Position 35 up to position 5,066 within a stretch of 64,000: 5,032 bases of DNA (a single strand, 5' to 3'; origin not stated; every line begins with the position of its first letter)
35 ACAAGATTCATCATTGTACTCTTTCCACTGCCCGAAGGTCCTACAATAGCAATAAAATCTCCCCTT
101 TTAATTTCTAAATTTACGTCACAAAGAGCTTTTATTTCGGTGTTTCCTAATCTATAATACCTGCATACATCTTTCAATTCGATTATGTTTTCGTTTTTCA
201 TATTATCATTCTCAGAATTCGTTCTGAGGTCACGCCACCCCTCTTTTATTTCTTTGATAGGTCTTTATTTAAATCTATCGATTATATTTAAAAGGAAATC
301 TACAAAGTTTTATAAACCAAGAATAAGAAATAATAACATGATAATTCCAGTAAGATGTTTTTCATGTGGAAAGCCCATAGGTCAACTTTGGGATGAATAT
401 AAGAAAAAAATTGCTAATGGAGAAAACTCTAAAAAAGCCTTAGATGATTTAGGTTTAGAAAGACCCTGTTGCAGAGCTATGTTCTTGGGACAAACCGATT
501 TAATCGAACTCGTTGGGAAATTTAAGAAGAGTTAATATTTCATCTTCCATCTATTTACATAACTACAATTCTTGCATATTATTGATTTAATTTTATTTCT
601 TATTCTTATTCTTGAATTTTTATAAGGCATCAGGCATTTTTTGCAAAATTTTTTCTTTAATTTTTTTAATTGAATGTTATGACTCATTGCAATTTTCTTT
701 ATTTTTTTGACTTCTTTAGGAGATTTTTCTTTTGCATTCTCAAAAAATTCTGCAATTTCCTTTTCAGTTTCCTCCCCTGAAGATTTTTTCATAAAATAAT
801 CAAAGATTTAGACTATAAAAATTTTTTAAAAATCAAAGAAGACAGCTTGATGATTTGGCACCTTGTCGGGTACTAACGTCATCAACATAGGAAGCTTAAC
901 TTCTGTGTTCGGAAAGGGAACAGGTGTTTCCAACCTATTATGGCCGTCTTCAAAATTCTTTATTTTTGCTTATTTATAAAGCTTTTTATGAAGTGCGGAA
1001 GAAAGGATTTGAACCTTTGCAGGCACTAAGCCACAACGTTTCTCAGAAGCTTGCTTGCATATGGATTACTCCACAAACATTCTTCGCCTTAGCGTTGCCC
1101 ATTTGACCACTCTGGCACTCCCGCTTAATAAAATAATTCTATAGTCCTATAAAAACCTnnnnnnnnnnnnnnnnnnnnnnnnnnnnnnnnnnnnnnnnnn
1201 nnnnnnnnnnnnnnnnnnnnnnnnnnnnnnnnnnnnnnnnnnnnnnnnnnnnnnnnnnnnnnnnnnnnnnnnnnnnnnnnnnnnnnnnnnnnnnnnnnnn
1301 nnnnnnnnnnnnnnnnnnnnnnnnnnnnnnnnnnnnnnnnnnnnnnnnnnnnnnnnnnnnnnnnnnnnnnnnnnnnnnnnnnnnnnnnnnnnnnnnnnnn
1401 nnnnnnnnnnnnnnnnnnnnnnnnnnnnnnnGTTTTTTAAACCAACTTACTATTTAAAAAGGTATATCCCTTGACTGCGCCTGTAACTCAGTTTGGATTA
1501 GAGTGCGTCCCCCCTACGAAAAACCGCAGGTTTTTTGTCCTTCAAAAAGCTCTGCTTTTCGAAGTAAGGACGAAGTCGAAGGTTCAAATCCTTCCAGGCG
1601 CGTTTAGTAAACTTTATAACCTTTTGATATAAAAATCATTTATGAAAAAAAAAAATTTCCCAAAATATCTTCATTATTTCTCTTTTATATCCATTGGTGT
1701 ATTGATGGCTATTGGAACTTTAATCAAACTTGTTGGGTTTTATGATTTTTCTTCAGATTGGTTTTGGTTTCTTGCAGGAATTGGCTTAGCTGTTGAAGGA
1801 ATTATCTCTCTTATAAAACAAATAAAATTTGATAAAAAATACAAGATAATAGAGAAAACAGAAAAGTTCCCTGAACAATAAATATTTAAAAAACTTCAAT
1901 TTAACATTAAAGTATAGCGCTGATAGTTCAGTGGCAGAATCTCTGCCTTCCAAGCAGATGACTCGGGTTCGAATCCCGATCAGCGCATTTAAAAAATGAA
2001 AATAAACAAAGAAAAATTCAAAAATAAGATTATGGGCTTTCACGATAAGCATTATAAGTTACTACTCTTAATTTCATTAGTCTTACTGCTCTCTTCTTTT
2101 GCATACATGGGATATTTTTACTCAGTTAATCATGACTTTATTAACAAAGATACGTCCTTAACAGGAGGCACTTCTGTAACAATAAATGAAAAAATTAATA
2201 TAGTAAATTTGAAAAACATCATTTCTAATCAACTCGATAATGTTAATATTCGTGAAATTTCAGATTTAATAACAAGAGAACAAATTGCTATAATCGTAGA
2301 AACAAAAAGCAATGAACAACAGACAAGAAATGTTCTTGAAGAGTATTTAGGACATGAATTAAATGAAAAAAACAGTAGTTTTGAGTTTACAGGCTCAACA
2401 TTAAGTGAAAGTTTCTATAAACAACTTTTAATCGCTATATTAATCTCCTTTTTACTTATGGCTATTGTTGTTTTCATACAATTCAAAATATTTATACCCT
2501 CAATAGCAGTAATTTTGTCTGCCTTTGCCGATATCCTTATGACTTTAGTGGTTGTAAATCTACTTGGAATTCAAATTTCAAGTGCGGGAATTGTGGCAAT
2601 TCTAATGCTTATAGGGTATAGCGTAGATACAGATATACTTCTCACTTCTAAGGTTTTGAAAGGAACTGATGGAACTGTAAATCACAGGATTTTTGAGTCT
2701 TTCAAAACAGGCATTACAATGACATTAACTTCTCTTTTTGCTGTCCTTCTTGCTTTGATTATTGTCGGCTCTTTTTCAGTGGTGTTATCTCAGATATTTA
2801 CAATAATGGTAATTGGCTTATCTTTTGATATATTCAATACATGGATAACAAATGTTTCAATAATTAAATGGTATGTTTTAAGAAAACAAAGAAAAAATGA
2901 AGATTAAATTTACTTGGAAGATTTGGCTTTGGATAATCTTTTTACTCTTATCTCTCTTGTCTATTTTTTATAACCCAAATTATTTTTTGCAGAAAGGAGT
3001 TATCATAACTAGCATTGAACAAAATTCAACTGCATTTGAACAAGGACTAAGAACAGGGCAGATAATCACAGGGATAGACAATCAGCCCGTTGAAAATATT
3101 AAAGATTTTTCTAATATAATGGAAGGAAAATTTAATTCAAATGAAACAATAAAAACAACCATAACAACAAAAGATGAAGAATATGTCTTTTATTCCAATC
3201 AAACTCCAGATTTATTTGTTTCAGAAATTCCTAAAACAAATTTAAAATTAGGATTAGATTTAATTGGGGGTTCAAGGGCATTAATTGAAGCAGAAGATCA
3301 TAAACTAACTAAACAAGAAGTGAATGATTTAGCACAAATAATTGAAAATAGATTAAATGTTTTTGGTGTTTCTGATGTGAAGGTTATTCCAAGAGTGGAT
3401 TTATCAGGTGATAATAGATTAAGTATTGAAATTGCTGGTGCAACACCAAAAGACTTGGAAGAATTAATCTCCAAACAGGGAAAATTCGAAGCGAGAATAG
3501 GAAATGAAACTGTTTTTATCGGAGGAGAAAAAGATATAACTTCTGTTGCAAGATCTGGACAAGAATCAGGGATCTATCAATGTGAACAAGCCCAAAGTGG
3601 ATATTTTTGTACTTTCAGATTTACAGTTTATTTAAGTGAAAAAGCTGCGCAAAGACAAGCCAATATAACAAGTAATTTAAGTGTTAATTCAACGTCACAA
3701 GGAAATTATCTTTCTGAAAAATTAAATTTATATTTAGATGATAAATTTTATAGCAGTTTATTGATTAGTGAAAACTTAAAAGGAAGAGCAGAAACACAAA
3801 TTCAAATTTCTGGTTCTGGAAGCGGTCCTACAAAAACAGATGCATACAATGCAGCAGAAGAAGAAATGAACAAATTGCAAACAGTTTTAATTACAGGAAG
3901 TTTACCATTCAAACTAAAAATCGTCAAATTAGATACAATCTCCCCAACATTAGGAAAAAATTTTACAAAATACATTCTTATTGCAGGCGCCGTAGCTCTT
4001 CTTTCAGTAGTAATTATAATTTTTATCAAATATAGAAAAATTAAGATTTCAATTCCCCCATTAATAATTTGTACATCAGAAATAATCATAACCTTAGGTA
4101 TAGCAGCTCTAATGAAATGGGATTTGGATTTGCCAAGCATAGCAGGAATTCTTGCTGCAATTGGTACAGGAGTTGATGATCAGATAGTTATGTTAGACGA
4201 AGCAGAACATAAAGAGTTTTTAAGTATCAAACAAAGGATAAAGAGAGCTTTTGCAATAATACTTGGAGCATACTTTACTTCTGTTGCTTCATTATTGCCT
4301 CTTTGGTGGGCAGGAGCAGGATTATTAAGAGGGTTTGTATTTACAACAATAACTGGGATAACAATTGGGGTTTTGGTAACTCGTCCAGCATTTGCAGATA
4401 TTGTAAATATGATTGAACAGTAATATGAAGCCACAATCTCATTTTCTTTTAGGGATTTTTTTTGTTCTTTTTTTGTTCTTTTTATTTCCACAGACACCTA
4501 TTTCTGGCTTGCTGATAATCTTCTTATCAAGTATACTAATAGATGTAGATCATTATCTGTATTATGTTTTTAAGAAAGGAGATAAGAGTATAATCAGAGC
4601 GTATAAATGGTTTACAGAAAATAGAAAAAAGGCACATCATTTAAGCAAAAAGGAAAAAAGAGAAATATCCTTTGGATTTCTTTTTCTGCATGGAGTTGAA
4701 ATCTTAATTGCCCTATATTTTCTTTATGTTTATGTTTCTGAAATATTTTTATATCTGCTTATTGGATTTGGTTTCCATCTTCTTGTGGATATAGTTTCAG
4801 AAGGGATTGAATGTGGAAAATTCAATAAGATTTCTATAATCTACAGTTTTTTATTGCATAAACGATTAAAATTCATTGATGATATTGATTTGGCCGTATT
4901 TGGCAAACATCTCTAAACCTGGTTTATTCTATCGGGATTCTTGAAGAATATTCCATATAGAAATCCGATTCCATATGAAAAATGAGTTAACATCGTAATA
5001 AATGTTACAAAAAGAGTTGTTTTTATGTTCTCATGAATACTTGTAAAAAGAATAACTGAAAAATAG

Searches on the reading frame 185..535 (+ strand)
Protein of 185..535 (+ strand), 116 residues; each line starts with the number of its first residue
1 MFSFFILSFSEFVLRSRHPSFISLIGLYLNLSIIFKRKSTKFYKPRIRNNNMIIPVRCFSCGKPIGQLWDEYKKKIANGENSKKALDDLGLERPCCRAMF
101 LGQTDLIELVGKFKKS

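Call 92: search_protein_families(library=pfam, proteins=[window:185-535:+], max_evalue=0.01)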
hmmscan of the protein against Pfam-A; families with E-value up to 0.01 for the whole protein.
window:185-535:+ (116 aa): 1 family
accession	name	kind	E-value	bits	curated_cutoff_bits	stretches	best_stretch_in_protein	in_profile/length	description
PF01194.22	RNA_pol_N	-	3.2e-26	91.7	26.9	1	53-108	1-56/58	RNA polymerases N / 8 kDa subunit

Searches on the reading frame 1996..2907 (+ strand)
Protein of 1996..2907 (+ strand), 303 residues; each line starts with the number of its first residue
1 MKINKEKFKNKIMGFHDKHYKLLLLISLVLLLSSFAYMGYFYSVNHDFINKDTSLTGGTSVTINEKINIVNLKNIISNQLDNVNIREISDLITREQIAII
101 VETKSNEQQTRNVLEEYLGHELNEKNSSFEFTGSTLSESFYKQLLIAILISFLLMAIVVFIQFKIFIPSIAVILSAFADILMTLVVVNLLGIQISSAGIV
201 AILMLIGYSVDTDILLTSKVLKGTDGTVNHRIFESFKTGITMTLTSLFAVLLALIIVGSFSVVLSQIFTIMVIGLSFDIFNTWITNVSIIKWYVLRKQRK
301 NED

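Call 23: search_protein_families(library=pfam, proteins=[window:1996-2907:+], max_evalue=0.0001)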
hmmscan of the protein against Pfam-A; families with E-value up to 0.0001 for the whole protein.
window:1996-2907:+ (303 aa): 1 family
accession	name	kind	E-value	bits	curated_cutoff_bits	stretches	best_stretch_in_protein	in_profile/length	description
PF02355.23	SecD_SecF_C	-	3.5e-28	98.7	20.5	1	123-294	12-187/189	Protein export membrane protein SecD/SecF, C-terminal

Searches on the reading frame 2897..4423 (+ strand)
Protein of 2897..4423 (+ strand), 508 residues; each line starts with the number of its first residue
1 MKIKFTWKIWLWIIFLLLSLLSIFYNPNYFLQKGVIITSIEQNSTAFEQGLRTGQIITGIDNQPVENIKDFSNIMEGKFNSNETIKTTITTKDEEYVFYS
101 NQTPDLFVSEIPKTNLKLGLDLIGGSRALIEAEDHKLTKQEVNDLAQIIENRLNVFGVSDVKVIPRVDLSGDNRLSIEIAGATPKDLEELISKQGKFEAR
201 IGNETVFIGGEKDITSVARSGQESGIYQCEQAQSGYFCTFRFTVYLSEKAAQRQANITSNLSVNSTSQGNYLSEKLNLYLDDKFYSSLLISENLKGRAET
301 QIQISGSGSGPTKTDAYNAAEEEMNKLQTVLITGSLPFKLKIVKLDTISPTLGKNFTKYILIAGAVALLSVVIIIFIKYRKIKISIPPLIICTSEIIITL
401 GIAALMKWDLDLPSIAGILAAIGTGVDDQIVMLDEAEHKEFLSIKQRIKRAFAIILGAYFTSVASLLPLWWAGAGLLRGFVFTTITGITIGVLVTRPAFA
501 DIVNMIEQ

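Call 23: search_protein_families(library=pfam, proteins=[window:2897-4423:+], max_evalue=0.0001)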
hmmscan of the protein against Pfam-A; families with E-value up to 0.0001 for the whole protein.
window:2897-4423:+ (508 aa): 5 families
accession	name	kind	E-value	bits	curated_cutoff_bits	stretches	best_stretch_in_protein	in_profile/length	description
PF02355.23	SecD_SecF_C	-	9.8e-17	61.4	20.5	1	339-494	12-174/189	Protein export membrane protein SecD/SecF, C-terminal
PF17820.7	PDZ_6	-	7.6e-07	29.2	27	1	36-86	1-51/54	PDZ domain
PF13180.12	PDZ_2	-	9.6e-06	26.2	27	1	32-91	11-69/80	PDZ domain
PF21760.3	SecD_1st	-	5.8e-05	22.9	27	0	144-200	3-56/60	Protein translocase subunit SecDF, P1 domain, N-terminal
PF00595.29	PDZ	-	5.9e-05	23.8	23.2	0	32-70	24-62/81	PDZ domain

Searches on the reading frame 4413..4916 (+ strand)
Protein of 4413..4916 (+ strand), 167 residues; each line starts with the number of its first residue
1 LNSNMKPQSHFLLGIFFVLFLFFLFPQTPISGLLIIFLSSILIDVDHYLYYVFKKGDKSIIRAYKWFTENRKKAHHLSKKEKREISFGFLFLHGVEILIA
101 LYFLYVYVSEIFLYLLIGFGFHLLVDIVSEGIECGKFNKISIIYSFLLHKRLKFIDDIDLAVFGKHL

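Call 23: search_protein_families(library=pfam, proteins=[window:4413-4916:+], max_evalue=0.0001)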
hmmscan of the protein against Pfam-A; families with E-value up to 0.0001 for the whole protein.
window:4413-4916:+ (167 aa): 1 family
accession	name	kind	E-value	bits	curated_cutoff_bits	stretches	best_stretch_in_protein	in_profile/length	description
PF04307.19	YdjM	-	1.2e-06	28.6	29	1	5-129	1-109/176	YdjM inner membrane protein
